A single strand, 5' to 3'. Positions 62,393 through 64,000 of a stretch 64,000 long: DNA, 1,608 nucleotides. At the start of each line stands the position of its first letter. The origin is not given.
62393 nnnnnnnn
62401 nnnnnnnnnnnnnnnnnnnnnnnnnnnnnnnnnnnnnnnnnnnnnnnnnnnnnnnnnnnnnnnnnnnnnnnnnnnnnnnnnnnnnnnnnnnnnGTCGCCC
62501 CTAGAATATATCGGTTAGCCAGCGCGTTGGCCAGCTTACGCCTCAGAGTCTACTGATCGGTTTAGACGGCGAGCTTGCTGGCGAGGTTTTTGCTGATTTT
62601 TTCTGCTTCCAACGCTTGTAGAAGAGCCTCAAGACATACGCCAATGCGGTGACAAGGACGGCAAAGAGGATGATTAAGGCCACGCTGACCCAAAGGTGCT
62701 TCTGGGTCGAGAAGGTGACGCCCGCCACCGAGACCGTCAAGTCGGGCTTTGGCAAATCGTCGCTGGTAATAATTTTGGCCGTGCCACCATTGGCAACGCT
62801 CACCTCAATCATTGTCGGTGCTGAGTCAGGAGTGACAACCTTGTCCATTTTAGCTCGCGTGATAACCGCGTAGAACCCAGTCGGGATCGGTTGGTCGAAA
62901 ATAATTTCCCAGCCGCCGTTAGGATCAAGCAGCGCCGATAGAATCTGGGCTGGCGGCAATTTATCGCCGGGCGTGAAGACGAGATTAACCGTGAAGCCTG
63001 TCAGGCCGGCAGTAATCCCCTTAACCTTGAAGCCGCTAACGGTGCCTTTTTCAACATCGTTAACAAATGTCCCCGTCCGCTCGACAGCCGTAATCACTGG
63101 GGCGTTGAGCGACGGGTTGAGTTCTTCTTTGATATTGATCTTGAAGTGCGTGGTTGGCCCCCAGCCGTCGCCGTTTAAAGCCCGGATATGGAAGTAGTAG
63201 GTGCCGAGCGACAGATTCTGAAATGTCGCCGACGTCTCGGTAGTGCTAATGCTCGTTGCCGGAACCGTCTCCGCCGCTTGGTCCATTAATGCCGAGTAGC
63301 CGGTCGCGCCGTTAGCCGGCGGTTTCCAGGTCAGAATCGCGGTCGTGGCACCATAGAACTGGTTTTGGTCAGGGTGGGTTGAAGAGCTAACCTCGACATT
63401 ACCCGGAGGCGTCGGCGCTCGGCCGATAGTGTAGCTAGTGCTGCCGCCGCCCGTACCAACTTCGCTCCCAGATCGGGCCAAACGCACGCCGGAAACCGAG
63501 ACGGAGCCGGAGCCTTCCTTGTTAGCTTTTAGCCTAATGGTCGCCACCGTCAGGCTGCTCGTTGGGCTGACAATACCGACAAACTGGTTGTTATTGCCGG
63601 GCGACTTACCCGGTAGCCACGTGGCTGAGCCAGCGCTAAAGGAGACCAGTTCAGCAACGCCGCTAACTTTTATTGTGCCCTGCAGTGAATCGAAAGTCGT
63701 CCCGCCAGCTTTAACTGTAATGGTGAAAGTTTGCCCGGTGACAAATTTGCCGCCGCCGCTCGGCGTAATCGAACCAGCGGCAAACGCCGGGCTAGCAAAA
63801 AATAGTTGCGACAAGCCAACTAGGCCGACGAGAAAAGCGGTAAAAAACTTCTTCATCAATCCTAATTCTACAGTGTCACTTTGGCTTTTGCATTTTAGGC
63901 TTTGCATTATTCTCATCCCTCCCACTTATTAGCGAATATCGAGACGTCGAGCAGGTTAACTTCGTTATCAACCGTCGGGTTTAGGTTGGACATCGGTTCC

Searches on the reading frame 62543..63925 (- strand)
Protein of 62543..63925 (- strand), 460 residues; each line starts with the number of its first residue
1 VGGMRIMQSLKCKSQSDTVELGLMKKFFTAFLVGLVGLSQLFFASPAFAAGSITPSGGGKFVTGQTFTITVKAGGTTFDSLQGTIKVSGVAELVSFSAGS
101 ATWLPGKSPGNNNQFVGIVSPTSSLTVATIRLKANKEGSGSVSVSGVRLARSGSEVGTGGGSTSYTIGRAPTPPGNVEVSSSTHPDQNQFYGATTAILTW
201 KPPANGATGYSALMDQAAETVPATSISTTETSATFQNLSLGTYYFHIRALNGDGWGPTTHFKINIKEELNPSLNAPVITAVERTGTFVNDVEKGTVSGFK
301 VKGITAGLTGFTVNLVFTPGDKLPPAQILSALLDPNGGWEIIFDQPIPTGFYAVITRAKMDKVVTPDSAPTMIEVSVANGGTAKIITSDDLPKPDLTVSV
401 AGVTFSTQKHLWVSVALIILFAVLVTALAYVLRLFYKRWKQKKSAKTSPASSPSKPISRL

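Call 12: search_protein_families(library=pfam, proteins=[window:62543-63925:-], max_evalue=0.0001)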
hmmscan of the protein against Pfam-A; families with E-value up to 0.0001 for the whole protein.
window:62543-63925:- (460 aa): 1 family
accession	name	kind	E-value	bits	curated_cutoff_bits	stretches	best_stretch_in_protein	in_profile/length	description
PF00041.27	fn3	-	8.5e-08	32.7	25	1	192-258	12-77/84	Fibronectin type III domain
